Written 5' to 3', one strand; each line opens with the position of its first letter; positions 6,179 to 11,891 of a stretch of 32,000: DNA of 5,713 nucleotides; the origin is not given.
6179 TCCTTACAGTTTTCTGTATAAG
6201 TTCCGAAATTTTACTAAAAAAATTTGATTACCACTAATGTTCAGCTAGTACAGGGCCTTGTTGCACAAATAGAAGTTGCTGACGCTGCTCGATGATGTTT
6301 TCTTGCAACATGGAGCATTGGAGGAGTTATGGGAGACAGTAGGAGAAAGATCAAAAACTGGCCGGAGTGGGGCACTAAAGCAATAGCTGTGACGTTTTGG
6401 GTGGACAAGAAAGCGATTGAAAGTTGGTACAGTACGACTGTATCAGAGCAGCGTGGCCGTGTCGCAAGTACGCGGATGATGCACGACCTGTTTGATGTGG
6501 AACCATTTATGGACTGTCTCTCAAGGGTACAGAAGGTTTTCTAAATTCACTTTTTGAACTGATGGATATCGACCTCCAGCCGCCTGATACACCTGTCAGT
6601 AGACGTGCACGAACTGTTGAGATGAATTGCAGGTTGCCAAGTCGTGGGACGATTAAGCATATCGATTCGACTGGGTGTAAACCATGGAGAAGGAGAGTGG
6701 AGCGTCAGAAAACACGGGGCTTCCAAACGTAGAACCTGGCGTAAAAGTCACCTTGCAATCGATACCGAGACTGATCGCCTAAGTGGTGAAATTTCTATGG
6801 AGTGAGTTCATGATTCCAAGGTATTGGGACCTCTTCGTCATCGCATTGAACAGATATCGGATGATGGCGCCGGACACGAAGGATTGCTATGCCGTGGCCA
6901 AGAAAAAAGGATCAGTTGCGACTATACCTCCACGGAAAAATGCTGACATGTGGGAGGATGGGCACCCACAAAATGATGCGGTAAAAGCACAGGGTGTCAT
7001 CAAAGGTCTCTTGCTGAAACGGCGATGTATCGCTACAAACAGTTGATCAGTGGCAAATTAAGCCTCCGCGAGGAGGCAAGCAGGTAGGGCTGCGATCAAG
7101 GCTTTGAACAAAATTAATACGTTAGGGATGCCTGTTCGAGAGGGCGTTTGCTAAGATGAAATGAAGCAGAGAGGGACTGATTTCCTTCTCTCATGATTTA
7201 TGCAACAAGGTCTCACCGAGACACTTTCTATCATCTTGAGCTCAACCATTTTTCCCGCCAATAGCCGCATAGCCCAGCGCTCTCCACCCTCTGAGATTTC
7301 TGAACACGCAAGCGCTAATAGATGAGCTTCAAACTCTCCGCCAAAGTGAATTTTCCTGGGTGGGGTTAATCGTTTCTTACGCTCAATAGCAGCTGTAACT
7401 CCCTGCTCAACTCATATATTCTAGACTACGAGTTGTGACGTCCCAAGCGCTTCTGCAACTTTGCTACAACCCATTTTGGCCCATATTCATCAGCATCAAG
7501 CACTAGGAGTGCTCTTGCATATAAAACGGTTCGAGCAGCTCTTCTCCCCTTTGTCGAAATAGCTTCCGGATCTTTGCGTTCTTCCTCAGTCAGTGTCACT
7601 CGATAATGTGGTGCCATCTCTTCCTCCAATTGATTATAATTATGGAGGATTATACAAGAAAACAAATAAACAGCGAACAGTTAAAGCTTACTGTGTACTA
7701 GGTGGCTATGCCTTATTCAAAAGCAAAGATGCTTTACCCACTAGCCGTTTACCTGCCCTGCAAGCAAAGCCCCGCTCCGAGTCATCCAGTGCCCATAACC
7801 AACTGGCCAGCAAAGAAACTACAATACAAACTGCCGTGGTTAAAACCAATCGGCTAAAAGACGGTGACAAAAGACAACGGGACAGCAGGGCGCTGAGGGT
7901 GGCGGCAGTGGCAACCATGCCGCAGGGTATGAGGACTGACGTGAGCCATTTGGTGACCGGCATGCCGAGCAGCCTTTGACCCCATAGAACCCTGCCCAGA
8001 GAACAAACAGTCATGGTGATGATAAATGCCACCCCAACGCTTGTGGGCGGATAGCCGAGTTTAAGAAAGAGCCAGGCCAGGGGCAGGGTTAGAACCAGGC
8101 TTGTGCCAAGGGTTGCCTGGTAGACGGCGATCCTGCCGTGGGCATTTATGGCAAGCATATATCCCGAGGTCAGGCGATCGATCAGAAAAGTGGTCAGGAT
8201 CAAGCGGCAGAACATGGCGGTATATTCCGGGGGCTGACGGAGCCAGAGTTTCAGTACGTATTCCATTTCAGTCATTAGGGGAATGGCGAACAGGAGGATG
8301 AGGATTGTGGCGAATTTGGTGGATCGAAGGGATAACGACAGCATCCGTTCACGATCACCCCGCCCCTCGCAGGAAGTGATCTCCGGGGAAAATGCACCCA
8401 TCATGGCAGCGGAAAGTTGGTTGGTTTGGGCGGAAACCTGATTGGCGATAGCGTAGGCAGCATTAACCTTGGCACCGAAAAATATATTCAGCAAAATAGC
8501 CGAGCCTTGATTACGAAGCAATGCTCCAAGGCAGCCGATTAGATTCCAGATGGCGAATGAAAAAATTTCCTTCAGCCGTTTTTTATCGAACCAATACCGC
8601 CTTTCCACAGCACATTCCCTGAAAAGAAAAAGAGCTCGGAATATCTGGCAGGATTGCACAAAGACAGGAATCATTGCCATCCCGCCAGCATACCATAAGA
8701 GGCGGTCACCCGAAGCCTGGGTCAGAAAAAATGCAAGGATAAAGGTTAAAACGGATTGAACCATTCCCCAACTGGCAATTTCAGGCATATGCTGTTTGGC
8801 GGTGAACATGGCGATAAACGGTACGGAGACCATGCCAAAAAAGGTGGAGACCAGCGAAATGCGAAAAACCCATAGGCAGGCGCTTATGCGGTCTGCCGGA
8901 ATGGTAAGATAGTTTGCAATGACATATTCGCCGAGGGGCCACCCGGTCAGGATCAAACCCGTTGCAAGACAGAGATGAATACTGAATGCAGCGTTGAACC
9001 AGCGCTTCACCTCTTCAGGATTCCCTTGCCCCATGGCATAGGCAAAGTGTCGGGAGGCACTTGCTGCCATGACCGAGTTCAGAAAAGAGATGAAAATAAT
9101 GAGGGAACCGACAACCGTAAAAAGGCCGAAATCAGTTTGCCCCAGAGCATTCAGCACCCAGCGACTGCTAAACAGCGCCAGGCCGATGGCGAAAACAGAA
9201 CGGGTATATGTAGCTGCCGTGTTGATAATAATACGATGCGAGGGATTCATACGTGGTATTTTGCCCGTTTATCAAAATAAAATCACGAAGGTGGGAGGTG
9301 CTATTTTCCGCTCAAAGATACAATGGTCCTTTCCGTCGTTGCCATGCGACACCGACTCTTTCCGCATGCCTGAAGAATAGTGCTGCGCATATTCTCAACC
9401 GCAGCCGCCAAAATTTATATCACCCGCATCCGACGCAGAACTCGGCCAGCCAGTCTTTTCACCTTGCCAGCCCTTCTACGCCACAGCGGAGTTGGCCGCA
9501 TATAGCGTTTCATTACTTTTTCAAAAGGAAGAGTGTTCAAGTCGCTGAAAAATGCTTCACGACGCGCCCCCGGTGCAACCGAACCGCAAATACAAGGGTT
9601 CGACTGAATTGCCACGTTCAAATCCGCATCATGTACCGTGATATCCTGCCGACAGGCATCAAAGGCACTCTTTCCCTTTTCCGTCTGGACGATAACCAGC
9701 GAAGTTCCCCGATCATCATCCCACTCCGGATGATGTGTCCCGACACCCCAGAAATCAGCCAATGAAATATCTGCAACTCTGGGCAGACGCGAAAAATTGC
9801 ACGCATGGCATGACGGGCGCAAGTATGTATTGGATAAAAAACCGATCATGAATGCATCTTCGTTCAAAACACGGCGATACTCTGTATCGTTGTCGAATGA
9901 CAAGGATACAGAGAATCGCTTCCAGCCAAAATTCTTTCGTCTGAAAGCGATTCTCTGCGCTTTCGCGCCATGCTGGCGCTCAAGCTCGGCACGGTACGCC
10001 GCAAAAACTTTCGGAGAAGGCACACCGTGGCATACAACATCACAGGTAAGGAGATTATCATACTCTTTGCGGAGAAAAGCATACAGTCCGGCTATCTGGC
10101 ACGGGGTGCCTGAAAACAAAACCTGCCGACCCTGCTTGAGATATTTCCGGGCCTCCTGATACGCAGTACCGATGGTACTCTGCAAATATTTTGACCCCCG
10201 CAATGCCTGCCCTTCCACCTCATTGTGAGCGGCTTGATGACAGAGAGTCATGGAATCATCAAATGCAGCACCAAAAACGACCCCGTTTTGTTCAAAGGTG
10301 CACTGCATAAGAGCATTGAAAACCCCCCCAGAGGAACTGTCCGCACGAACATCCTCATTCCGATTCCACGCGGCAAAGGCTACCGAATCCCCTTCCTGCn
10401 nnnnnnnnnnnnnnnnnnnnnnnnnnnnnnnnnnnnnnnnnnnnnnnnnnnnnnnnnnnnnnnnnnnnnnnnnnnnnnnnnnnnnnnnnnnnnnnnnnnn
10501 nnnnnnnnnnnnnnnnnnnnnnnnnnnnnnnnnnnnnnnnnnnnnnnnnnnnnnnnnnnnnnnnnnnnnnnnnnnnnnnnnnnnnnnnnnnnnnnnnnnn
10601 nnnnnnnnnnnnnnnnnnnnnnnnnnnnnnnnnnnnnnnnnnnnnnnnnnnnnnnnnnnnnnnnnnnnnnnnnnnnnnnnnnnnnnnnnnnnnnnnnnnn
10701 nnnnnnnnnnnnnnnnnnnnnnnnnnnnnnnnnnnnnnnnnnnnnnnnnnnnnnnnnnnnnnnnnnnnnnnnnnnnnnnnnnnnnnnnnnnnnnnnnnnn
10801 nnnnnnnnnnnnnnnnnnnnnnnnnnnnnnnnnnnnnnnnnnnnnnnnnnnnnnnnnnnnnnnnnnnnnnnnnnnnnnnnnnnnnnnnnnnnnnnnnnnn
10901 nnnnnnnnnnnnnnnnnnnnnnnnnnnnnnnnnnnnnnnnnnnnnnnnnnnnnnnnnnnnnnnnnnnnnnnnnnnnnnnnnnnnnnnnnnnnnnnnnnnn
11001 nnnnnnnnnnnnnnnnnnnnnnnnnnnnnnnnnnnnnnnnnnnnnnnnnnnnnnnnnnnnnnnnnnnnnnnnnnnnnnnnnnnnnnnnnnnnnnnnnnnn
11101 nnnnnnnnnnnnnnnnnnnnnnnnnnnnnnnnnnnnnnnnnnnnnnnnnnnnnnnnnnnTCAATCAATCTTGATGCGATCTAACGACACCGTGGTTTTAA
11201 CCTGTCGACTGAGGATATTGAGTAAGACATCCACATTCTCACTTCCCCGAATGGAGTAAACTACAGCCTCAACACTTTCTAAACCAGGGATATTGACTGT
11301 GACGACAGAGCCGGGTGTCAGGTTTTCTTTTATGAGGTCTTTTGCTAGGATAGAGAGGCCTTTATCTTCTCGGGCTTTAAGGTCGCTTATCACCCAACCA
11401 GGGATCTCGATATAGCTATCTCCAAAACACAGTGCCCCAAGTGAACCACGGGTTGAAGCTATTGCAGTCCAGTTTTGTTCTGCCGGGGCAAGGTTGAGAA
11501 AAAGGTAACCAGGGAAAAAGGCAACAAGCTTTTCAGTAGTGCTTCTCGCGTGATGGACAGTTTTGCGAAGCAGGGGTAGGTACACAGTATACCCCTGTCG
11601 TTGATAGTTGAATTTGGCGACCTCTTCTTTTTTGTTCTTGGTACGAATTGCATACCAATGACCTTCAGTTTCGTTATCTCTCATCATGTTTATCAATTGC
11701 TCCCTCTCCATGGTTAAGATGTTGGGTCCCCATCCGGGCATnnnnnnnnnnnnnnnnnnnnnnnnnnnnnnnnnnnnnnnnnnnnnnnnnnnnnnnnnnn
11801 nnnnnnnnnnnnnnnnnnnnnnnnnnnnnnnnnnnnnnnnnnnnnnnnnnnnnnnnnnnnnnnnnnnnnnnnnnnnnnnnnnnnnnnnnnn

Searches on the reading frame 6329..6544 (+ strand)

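Call 84: search_protein_families(library=pfam, proteins=[window:6329-6544:+], max_evalue=0.1)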
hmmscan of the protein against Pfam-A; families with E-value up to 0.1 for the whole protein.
window:6329-6544:+ (71 aa): 1 family
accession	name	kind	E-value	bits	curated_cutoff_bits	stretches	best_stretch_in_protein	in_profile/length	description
PF13737.12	DDE_Tnp_1_5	-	0.059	14.2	28.1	1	21-46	6-31/112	Transposase DDE domain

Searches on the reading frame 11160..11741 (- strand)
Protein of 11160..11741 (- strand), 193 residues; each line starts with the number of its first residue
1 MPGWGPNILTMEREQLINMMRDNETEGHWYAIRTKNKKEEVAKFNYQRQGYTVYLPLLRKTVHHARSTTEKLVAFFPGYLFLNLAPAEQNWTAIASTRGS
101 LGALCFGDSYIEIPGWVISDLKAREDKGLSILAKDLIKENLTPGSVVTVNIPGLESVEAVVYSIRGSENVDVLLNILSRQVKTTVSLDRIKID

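Call 39: search_protein_families(library=pfam, proteins=[window:11160-11741:-], max_evalue=0.00001)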
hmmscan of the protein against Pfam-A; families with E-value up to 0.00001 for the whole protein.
window:11160-11741:- (193 aa): 1 family
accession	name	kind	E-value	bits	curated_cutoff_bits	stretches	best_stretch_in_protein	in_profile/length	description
PF02357.24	NusG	-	9.8e-18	64.9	22.2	1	28-120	2-91/93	Transcription termination factor nusG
